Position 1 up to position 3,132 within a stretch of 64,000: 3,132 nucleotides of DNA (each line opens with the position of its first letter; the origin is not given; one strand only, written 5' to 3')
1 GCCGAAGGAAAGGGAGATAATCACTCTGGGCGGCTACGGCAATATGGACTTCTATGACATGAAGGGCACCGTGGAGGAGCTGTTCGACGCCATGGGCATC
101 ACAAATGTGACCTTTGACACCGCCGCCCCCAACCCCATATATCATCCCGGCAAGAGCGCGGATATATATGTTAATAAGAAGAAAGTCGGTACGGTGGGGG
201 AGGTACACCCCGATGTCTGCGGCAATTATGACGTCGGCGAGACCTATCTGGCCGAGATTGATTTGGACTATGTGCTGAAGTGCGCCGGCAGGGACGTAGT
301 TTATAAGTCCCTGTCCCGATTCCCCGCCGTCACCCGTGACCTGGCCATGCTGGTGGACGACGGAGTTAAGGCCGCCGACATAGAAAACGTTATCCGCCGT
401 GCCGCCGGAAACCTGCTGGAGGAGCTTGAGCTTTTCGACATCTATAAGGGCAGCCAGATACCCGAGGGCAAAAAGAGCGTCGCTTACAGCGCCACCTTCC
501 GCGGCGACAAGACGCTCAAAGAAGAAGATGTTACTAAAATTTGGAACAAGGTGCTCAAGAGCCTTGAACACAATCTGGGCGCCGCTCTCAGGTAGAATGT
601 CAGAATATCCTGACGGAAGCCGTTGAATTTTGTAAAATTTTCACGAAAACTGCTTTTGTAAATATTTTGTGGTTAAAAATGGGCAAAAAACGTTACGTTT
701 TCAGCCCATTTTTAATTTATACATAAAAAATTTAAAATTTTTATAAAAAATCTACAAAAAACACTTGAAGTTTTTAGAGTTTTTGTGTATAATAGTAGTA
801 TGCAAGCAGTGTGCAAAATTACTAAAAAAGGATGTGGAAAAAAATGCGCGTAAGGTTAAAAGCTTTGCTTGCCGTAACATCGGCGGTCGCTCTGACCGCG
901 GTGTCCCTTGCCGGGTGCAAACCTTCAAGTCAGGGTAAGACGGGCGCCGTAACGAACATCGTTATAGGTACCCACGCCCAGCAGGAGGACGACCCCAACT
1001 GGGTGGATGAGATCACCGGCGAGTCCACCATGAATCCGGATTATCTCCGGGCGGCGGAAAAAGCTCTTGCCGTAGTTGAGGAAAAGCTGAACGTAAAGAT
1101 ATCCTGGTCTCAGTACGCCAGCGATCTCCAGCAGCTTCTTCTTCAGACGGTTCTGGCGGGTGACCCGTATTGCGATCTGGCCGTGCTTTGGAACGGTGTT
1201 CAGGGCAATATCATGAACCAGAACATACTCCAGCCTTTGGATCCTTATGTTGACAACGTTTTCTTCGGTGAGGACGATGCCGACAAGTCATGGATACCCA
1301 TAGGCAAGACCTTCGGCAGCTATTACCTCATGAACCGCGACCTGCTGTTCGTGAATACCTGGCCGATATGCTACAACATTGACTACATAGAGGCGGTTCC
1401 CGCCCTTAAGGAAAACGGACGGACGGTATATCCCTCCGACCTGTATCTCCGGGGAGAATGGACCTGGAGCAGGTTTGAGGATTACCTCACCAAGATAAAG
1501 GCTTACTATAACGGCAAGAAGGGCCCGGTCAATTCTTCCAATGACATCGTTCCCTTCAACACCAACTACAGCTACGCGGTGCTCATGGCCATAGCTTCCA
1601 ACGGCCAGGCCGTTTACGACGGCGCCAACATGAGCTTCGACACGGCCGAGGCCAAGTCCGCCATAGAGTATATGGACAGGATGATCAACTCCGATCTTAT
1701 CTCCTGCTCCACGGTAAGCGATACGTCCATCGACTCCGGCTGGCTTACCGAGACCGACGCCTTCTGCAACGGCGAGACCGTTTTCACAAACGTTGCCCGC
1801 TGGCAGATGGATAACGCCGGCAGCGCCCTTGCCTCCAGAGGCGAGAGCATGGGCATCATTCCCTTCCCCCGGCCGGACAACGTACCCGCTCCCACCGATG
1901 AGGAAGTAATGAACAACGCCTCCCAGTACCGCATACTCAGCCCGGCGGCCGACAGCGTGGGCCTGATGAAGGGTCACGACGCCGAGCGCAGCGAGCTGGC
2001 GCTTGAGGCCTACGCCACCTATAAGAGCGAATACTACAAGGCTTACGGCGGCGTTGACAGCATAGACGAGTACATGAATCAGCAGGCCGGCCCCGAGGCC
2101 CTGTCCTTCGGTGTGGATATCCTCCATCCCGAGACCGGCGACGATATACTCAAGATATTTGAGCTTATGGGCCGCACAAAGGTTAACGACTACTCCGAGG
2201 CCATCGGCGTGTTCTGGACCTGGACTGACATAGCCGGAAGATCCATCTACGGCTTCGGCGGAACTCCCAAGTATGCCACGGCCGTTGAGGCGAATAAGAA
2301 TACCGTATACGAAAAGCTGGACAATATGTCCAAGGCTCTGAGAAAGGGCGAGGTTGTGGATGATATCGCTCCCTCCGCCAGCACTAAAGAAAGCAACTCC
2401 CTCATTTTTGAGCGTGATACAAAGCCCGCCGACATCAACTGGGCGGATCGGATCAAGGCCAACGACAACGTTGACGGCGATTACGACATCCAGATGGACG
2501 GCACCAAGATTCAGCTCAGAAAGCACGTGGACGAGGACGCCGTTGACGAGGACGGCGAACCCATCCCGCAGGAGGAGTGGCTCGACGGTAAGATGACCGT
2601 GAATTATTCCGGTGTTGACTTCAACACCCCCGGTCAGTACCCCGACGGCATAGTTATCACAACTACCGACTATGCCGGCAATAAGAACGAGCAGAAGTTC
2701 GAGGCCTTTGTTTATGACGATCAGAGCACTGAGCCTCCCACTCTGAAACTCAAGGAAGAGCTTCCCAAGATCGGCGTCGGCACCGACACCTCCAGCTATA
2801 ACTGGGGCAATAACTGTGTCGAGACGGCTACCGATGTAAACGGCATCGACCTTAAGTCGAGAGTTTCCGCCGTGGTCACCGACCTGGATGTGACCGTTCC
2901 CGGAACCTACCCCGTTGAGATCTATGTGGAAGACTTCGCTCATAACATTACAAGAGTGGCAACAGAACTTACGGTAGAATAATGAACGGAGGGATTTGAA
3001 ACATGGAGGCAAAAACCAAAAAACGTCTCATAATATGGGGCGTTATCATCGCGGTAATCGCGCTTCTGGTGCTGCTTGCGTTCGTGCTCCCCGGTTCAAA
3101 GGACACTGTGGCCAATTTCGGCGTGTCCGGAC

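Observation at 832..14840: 14-kb, ten-gene ATPase-less carbohydrate-uptake operon with two atypical SBPs, two permease pairs and three embedded non-transporter surface/membrane proteins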

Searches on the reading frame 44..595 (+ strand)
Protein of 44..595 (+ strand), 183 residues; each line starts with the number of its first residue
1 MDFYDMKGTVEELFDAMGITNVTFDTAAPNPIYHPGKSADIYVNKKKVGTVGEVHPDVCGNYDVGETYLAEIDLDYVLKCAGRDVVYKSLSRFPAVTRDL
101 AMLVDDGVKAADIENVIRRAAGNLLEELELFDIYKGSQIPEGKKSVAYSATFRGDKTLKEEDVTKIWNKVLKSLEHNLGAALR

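Call 16: search_protein_families(library=pfam, proteins=[window:44-595:+], max_evalue=0.001)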
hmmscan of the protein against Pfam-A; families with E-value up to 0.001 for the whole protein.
window:44-595:+ (183 aa): 2 families
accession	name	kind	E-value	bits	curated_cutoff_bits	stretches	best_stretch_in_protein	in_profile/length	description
PF03147.19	FDX-ACB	-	2.3e-31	108.5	31.1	1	91-183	1-94/94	Ferredoxin-fold anticodon binding domain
PF17759.6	tRNA_synthFbeta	-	1.8e-23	83.6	22.4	1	1-74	141-214/214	Phenylalanyl tRNA synthetase beta chain CLM domain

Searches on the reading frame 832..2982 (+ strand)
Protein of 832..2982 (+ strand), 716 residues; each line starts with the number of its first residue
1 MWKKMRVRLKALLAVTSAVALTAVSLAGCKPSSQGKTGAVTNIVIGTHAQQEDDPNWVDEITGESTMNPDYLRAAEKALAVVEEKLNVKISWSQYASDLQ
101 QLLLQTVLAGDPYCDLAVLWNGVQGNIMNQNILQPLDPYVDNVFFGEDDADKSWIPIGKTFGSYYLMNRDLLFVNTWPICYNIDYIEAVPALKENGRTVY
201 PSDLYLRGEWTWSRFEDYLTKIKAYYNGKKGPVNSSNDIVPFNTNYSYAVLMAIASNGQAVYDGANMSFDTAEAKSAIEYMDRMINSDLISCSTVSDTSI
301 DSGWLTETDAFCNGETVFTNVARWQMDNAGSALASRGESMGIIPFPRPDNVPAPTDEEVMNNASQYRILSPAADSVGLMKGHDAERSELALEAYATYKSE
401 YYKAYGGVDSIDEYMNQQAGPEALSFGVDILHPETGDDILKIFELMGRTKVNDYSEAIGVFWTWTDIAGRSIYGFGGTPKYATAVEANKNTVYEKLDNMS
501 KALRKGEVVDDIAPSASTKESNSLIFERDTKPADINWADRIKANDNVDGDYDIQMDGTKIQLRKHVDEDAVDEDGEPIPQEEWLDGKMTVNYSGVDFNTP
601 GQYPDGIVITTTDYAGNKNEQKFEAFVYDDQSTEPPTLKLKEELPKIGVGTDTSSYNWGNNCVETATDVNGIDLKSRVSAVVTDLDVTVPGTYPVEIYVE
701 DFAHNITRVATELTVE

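Call 3: search_protein_families(library=pfam, proteins=[window:832-2982:+], max_evalue=0.01)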
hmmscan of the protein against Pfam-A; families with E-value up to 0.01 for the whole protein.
window:832-2982:+ (716 aa): 1 family
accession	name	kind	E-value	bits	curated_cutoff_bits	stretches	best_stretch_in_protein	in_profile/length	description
PF01547.30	SBP_bac_1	-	3.5e-05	24.4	26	1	83-259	16-239/307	Bacterial extracellular solute-binding protein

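Call 6: search_protein_families(library=ncbifam, proteins=[window:832-2982:+], max_evalue=0.01)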
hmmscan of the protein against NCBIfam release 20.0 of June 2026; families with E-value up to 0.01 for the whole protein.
window:832-2982:+ (716 aa): 0 families

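Call 36: search_solved_structures(query=window:832-2979:+, max_evalue=1)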
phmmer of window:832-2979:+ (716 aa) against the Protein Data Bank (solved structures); distinct sequences matched with E-value up to 1: 0.

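Call 56: search_solved_structures(query=A2, max_evalue=1)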
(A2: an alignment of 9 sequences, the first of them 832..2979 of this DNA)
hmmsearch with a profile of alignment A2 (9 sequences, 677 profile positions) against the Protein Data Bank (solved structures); distinct sequences matched with E-value up to 1: 3.
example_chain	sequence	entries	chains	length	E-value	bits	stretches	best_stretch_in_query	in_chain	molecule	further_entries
2kpn_A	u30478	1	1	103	0.00016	23.4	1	625-675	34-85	Bacillolysin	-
1moj_A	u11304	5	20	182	0.0017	19.9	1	257-376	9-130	Dps-like ferritin | Iron-rich dpsA-homolog protein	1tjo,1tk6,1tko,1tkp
4r2f_A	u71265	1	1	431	0.56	11.6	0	251-312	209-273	Extracellular solute-binding protein family 1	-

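Call 57: search_protein_families(library=pfam, alignment_id=A2, max_evalue=0.1)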
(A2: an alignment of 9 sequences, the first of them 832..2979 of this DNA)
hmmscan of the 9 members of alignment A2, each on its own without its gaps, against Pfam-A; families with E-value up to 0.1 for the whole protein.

A. member 1, window:832-2979:+ (716 aa): 1 family
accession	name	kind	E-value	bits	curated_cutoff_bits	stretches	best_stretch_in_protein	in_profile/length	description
PF01547.30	SBP_bac_1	-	3.5e-05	24.4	26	1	83-259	16-239/307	Bacterial extracellular solute-binding protein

B. families by the number of members that match (of 9 scanned): 15 families
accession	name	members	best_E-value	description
PF16403.11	Bact_surface_Ig-like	8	2.9e-10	Bacterial surface protein, Ig-like domain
PF18981.6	InlK_D3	8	1.7e-06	Internalin K domain (D3/D4)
PF02494.22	HYR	7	5.8e-06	HYR domain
PF15418.12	DUF4625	5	0.00012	Domain of unknown function (DUF4625)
PF18911.6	PKD_4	4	0.0031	PKD domain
PF19077.6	Big_13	3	0.002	Bacterial Ig-like domain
PF05345.18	He_PIG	2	0.001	Putative Ig domain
PF07523.18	Big_3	2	0.0051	Bacterial Ig-like domain (group 3)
PF00801.26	PKD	2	0.033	PKD domain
PF01547.30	SBP_bac_1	1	3.5e-05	Bacterial extracellular solute-binding protein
PF12245.14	Big_3_2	1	0.015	Bacterial Ig-like domain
PF20164.4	GspA_SrpA_N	1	0.037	GspA/SrpA SigLec-like domain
PF21827.1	New_glue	1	0.039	New glue protein family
PF08329.16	ChitinaseA_N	1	0.047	Chitinase A, N-terminal domain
PF22091.2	DUF6941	1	0.08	Family of unknown function (DUF6941)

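Call 58: find_homologous_proteins(query=window:832-2979:+, max_evalue=0.00001)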
Query window:832-2979:+ (716 aa): 165 proteins with E <= 0.00001 among 8000 candidates; the best 120 are listed.
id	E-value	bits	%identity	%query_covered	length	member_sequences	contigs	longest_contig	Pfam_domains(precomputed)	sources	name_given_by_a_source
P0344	0.0e+0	1492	90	100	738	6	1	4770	PF01547.31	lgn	-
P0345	0.0e+0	1195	73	99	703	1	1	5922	PF16403.12,PF01547.31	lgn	-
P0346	0.0e+0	1160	72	99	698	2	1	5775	PF01547.31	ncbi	-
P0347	0.0e+0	1134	71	99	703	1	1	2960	-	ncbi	-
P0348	0.0e+0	1119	69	99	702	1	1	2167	-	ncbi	-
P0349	0.0e+0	1118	70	99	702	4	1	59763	-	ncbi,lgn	-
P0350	0.0e+0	1111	69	99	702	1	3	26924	-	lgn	-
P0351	0.0e+0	1110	69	99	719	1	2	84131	-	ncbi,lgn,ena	-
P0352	0.0e+0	1107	68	99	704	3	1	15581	PF01547.31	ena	-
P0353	0.0e+0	1073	66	99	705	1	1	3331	-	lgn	-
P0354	0.0e+0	1062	67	99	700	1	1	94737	PF16403.12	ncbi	-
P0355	1.5e-290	984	60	99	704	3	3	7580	-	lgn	-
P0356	3.8e-282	956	61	99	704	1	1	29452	PF01547.31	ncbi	-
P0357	6.8e-280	949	67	87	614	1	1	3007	PF16403.12,PF01547.31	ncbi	ncbi:MAG: ABC transporter substrate-binding protein, partial [Clostridia bacterium]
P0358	1.1e-261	888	57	99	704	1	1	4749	-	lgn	-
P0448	2.8e-180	619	43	99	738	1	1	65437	-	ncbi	ncbi:MAG: hypothetical protein ACI3XA_02615 [Clostridia bacterium]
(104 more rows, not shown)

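Call 68: predict_structure(alignment_id=A3)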
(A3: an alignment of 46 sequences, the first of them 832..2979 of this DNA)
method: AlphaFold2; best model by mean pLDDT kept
length: 716 residues; sequences in the alignment: 46
mean_pLDDT: 90.1   pTM: 0.73
mean pLDDT of the five models: 90.1, 89.1, 88.8, 88.2, 87.4
residues with pLDDT >= 90: 496; 70-90: 178; 50-70: 24; < 50: 18
segments of 3 or more residues with pLDDT < 50: 1-6, 26-37
pLDDT, mean of each block of 10 residues (from residue 1): 50 67 47 51 95 91 91 97 97 90 88 95 90 94 84 91 91 93 98 96 97 98 98 94 96 97 93 98 97 88 90 97 94 96 98 96 95 95 96 97 96 95 96 97 95 93 94 93 96 90 84 80 82 89 78 89 85 79 90 92 90 84 90 92 91 88 91 88 92 95 93 93
secondary structure, 60 per line:
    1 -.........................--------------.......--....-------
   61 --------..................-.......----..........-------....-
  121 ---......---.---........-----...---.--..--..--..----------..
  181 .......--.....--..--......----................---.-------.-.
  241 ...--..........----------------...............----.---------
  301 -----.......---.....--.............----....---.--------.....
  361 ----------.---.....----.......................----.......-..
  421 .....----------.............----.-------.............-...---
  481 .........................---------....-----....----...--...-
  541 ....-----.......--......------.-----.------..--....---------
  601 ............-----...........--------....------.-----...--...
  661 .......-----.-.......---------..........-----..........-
elements in order (helices of 4 or more, strands of 3 or more residues): H2-26 E41-47 H50-53 H69-86 E88-94 H99-108 E116-119 H124-129 H137-144 E179-182 H183-187 H201-206 H212-226 E240-243 H246-255 H272-286 H306-312 E316-320 H323-335 E340-343 H356-360 E375-379 H384-406 H411-417 H419-425 H436-448 H461-473 H481-505 E515-518 E524-527 E541-544 E550-556 E559-564 E588-591 E601-612 E618-628 E637-640 H658-662 E663-667 E678-681 E691-700 E706-715

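Call 70: fold_search(model_id=the predicted structure, library=pdb)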
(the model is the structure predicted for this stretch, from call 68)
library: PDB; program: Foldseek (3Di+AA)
matches with E <= 10: 1458; with E <= 0.001: 829
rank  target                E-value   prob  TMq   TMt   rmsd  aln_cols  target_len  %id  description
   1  3o3u_N                3.9e-15  1.00  0.32  0.38  14.8       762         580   12  Crystal Structure of Human Receptor for Advanced Glycation Endproducts (RAGE) (released 2010-10-13)
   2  4exk_A                5.8e-14  1.00  0.33  0.45  15.0       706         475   12  A chimera protein containing MBP fused to the C-terminal domain of the uncharacterized protein STM14_2015 from Salmone (released 2012-08-08)
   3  5hzv_A                8.1e-14  1.00  0.34  0.40  26.5       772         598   11  Crystal structure of the zona pellucida module of human endoglin/CD105 (released 2017-06-07)
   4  8iiz_A                9.1e-14  1.00  0.32  0.43  12.3       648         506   12  Crystal structure of MBP fused GAS41 YEATS domain in complex with H3K27ac peptide (released 2023-11-01)
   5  4edq_A                1.3e-13  1.00  0.33  0.45  12.6       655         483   12  MBP-fusion protein of myosin-binding protein c residues 149-269 (released 2013-03-20)
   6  21dh_A                1.5e-13  1.00  0.32  0.45  19.2       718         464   11  Crystal structure of MBP-fused Monobody P' in complex with HPPU (released 2026-03-18)
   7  5iic_A                2.6e-13  1.00  0.35  0.48  14.2       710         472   11  Crystal structure of red abalone VERL repeat 3 at 2.9 A resolution (released 2017-06-14)
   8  3mp8_A                3.2e-13  1.00  0.33  0.42  13.1       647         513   14  Crystal structure of Sgf29 tudor domain (released 2011-05-04)
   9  5osq_B                3.4e-13  1.00  0.31  0.44  16.2       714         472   12  ZP-N domain of mammalian sperm receptor ZP3 (crystal form II, processed in P21221) (released 2017-09-06)
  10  7c68_A                5.3e-13  1.00  0.37  0.57   7.6       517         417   12  Crystal structure of beta-glycosides-binding protein of ABC transporter in a closed state bound to cellotetraose (released 2020-09-16)
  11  6xds_A                7.0e-13  1.00  0.32  0.44  13.1       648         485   11  Crystal structure of MBP-TREM2 Ig domain fusion with fragment, 2-((4-bromophenyl)amino)ethan-1-ol (released 2021-02-17)
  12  3d4g_A                7.8e-13  1.00  0.33  0.47  15.7       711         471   12  ZP-N domain of mammalian sperm receptor ZP3 (crystal form II) (released 2008-12-02)
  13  5cl1_B                8.3e-13  1.00  0.34  0.50  16.1       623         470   12  Complex structure of Norrin with human Frizzled 4 (released 2015-08-12)
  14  7x0m_B                1.0e-12  1.00  0.38  0.60   7.3       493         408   13  Crystal structure of sugar binding protein CbpB complexed wtih cellopentaose from Clostridium thermocellum (released 2022-09-14)
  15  8e0p_B                1.0e-12  1.00  0.31  0.29  18.5       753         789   10  Crystal structure of mouse APCDD1 in fusion with engineered MBP (released 2023-05-03)
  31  7c68_B                2.0e-12  1.00  0.34  0.53   8.6       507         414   13  Crystal structure of beta-glycosides-binding protein of ABC transporter in a closed state bound to cellotetraose (released 2020-09-16)
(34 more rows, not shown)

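Call 72: find_encoding_contigs(protein=P0448, flank=10000, max_places=1)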
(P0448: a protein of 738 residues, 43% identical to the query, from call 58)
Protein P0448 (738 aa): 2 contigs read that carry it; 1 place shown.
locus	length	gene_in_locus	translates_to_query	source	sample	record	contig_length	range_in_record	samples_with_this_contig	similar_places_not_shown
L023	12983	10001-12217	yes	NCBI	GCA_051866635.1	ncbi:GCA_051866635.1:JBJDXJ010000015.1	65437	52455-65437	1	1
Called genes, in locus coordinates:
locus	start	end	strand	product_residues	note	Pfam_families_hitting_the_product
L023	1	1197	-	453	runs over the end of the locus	PF00285:Citrate_synt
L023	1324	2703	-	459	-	PF07833:Cu_amine_oxidN1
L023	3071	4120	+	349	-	PF03990:DUF348, PF06725:3D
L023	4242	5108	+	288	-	PF00398:RrnaAD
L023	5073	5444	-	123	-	PF06541:ABC_trans_CmpB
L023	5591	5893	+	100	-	PF07876:Dabb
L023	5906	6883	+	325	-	PF02368:Big_2 (weak), PF26182:Ig_NUP210_5th (faint), PF22359:Big-like (weak), PF02368:Big_2 (weak), PF26918:Ig_Eae (weak)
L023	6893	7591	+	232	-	-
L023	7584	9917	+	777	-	PF02574:S-methyl_trans, PF00809:Pterin_bind, PF02607:B12-binding_2, PF02310:B12-binding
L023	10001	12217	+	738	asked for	-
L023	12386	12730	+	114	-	-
